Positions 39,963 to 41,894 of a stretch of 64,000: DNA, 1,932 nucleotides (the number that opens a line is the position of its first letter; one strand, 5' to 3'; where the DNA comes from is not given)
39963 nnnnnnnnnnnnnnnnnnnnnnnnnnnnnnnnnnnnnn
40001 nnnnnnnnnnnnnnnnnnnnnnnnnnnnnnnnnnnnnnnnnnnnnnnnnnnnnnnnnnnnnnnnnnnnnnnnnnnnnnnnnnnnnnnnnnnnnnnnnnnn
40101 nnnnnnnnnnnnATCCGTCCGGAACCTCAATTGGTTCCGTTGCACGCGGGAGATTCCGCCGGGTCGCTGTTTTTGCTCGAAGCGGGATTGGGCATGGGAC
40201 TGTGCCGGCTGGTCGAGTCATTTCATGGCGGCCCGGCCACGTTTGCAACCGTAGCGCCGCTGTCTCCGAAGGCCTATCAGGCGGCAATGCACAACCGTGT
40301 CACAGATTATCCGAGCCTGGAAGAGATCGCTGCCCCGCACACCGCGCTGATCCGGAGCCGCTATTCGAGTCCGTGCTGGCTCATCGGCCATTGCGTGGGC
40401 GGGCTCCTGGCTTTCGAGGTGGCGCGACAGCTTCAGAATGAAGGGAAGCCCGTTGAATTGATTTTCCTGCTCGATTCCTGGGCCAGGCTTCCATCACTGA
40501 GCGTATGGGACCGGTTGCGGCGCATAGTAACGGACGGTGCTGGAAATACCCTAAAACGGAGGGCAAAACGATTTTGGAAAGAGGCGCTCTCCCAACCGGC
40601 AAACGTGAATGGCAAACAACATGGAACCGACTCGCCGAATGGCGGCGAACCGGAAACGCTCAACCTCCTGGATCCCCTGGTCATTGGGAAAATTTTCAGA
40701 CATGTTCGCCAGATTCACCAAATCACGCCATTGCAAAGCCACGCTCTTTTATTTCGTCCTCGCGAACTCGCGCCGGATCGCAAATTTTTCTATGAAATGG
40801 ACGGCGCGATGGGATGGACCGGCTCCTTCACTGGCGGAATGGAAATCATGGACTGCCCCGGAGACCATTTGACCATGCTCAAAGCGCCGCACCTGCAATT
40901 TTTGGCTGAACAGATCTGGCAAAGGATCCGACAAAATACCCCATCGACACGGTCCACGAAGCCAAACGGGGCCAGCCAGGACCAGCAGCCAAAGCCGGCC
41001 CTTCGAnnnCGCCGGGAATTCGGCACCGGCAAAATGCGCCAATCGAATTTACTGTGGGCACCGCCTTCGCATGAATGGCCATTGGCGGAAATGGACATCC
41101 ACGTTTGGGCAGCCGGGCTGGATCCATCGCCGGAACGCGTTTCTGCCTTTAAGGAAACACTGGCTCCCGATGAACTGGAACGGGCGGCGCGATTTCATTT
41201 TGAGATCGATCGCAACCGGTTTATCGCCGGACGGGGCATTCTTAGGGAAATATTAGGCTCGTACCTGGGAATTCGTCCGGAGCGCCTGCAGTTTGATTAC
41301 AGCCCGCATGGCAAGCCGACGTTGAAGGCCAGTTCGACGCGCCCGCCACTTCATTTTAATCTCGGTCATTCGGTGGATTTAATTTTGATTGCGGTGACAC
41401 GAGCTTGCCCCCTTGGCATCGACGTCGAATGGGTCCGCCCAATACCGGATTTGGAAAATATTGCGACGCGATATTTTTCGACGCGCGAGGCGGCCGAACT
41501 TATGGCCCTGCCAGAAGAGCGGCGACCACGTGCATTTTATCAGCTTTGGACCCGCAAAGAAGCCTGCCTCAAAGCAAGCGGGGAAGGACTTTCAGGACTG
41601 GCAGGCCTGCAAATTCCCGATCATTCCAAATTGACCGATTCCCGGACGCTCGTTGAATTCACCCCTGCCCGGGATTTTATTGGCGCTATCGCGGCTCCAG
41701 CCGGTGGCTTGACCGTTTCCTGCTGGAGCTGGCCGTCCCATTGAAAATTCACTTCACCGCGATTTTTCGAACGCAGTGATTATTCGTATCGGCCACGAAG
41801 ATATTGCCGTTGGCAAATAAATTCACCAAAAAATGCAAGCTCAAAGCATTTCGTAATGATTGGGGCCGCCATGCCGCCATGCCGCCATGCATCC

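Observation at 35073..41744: Orphan bimodular NRPS (acyl-AMP-ligase-like A-T-C-A-T-TE) with a dedicated Sfp-type PPTase; minimal prediction is an N-acyl amino acid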

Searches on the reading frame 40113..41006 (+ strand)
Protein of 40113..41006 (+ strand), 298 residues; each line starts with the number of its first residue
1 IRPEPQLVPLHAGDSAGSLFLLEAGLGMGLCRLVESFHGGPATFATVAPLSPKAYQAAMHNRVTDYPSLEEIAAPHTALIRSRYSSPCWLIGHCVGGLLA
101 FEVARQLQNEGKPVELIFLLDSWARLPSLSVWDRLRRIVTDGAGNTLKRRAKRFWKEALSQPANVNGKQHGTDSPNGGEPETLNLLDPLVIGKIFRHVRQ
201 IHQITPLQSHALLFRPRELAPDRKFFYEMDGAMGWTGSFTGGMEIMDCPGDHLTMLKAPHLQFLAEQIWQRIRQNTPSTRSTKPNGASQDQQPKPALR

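Call 9: search_protein_families(library=pfam, proteins=[window:40113-41006:+], max_evalue=0.01)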
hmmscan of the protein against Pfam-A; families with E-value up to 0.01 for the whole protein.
window:40113-41006:+ (298 aa): 2 families
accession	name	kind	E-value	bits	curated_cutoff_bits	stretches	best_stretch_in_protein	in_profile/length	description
PF00975.26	Thioesterase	-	9.4e-15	55.9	26.4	1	61-125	40-105/226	Thioesterase domain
PF12697.13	Abhydrolase_6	-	0.0027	18.8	26.3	1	64-156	46-121/217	Alpha/beta hydrolase family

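Call 17: search_solved_structures(query=window:40113-41006:+, max_evalue=1, show_alignments=3)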
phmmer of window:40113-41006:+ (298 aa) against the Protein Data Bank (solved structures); distinct sequences matched with E-value up to 1: 45.
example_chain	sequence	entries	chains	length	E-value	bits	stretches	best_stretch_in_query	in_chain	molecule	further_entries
6ecd_A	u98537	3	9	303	5.1e-07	32.4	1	234-267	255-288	Vlm2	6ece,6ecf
6ecb_A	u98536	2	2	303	7e-07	32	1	234-267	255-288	Vlm2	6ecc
4zxh_A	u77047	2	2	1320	6.1e-05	25.6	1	68-128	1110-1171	ABBFA_003403 | Tyrocidine synthetase 3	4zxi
3lcr_A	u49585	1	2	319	7.8e-05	25.3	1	90-124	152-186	Tautomycetin biosynthetic PKS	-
3tej_A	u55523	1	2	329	0.00022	23.8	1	67-130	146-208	Enterobactin synthase component F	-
2roq_A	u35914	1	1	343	0.00023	23.7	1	67-130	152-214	Enterobactin synthetase component F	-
6vap_A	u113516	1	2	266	0.00036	23.1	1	59-118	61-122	Thioesterase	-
9cgn_A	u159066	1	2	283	0.00073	22.1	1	74-134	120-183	Narbonolide/10-deoxymethynolide synthase PikA4, module 6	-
9cgl_A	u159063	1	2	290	0.00076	22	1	74-134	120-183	Narbonolide/10-deoxymethynolide synthase PikA4, module 6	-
2hfk_A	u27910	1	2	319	0.00099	21.6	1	74-134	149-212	Type I polyketide synthase PikAIV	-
9cbd_A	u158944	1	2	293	0.0011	21.5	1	74-134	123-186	Narbonolide/10-deoxymethynolide synthase PikA4, module 6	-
1mn6_A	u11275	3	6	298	0.0011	21.4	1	74-134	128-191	polyketide synthase IV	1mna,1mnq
2h7x_A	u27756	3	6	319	0.0014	21.2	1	74-134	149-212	Type I polyketide synthase PikAIV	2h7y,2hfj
5ja1_A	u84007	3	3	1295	0.0015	21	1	67-128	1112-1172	Enterobactin synthase component F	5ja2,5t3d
5v3z_A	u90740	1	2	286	0.0017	20.9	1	66-122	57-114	Polyketide synthase Pks13 (Termination polyketide synthase)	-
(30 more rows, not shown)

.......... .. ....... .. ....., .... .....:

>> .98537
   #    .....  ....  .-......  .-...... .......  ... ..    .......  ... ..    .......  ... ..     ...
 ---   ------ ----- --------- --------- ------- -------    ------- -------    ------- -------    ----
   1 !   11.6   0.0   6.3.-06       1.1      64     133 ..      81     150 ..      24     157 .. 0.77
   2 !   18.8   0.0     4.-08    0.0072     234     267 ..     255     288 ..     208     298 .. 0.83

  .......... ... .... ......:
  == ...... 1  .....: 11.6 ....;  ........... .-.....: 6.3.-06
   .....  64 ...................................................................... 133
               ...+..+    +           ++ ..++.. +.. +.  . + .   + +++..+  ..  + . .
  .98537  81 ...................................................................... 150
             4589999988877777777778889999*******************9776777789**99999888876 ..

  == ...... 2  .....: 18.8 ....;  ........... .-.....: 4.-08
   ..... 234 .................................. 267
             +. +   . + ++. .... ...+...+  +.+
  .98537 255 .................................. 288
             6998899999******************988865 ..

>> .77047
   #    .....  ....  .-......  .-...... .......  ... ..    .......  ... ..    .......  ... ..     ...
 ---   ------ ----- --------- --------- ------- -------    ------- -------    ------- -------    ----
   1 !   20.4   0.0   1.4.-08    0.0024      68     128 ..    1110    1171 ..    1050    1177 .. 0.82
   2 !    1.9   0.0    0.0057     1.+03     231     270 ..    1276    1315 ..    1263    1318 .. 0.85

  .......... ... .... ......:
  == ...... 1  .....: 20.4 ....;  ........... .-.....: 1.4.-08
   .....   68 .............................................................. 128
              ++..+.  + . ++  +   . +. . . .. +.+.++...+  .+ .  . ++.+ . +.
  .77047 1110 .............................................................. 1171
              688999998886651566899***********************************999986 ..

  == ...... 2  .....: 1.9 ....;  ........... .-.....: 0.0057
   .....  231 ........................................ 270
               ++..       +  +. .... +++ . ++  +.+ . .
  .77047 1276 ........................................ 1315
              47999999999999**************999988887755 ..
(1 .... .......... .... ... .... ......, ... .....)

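Call 52: search_protein_families(library=ncbifam, proteins=[window:40113-41006:+], max_evalue=1e-10)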
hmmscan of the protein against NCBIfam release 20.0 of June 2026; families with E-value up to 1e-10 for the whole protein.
window:40113-41006:+ (298 aa): 0 families

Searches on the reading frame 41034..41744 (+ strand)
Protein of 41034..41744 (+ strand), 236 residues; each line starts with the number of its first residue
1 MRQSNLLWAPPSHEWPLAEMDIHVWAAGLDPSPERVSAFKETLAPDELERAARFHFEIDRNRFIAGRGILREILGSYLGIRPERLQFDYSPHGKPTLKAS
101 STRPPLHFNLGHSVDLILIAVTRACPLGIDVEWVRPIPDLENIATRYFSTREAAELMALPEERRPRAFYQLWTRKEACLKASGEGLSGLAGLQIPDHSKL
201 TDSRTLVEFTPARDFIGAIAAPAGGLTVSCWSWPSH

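Call 3: search_protein_families(library=pfam, proteins=[window:41034-41744:+])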
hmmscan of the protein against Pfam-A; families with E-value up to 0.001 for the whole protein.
window:41034-41744:+ (236 aa): 2 families
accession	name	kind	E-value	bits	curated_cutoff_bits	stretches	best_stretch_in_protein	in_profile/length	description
PF01648.25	ACPS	-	3.4e-18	66.1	25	1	126-209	1-88/111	4'-phosphopantetheinyl transferase superfamily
PF22624.1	AASDHPPT_N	-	1.4e-12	48.2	27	1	30-121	4-97/100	4'-phosphopantetheinyl transferase, N-terminal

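Call 6: search_protein_families(library=ncbifam, proteins=[window:41034-41744:+], max_evalue=0.01)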
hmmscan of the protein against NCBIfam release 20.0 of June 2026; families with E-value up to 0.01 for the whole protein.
window:41034-41744:+ (236 aa): 4 families
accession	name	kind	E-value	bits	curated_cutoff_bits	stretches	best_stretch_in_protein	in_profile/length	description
NF042922.1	4PPT_HetI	equivalog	5.3e-65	219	370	1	5-231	2-234/235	4'-phosphopantetheinyl transferase HetI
NF007676.0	PRK10351.1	equivalog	1.7e-21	76.8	174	1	58-189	29-150/195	4'-phosphopantetheinyl transferase AcpT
NF047349.1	4PPT_AusB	equivalog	3.5e-15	56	225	1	51-187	29-153/205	aureusimine biosynthesis 4'-phosphopantetheinyl transferase AusB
TIGR00556.1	pantethn_trn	domain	1.4e-09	38.1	45.35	1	125-188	3-70/128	phosphopantetheine--protein transferase domain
